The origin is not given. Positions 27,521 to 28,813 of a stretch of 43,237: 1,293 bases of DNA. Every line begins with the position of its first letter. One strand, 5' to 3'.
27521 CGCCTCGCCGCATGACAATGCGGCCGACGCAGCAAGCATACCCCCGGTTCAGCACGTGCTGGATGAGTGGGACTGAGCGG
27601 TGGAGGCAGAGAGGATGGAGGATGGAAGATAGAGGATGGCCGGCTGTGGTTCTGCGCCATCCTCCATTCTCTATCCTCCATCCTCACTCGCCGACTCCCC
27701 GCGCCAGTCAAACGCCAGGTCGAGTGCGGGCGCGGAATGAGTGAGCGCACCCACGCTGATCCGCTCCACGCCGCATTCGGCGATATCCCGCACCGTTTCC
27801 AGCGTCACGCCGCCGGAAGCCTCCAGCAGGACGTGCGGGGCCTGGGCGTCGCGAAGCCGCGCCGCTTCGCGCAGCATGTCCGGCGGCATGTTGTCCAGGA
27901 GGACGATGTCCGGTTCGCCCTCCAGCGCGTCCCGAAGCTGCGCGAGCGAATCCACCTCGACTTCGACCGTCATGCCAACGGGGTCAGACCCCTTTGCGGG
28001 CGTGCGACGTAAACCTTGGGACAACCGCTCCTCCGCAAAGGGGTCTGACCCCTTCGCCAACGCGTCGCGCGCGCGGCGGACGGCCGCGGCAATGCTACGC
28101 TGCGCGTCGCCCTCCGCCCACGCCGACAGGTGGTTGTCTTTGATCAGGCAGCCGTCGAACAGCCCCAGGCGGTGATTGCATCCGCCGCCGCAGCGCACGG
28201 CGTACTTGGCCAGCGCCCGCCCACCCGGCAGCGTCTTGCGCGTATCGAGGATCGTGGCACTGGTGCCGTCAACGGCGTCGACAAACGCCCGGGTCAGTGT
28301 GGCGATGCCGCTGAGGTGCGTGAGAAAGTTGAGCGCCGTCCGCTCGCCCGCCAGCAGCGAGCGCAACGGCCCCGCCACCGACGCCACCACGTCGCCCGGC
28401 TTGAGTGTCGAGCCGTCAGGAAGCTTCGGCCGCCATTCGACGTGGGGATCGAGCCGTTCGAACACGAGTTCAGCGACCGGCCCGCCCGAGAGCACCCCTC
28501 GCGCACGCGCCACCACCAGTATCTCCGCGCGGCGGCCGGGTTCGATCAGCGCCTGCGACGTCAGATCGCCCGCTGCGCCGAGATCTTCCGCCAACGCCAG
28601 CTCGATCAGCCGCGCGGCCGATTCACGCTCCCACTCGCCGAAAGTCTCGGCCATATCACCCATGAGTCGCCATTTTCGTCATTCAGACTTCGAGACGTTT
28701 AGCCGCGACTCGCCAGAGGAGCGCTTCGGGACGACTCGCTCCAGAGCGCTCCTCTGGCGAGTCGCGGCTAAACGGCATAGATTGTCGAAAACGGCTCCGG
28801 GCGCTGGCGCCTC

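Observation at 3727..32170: The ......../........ repeat family is stop-free in all six frames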

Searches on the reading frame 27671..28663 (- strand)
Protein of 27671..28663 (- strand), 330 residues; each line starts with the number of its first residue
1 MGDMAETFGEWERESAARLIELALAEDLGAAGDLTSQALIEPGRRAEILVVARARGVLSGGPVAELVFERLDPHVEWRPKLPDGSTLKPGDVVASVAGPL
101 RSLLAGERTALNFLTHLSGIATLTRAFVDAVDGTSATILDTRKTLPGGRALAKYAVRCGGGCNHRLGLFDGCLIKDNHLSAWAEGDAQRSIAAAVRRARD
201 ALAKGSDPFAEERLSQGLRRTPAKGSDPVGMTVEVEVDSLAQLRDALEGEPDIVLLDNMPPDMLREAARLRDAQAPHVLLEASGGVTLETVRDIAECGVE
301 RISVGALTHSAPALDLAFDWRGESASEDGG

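Call 40: search_protein_families(library=pfam, proteins=[window:27671-28663:-], max_evalue=0.001)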
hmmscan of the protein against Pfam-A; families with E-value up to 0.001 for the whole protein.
window:27671-28663:- (330 aa): 2 families
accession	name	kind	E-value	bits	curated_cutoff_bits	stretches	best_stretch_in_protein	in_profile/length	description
PF01729.25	QRPTase_C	-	5.4e-53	179.6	23.1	2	232-318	82-168/169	Quinolinate phosphoribosyl transferase, C-terminal domain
PF02749.22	QRPTase_N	-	1.5e-19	70.4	27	1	33-118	1-82/82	Quinolinate phosphoribosyl transferase, N-terminal domain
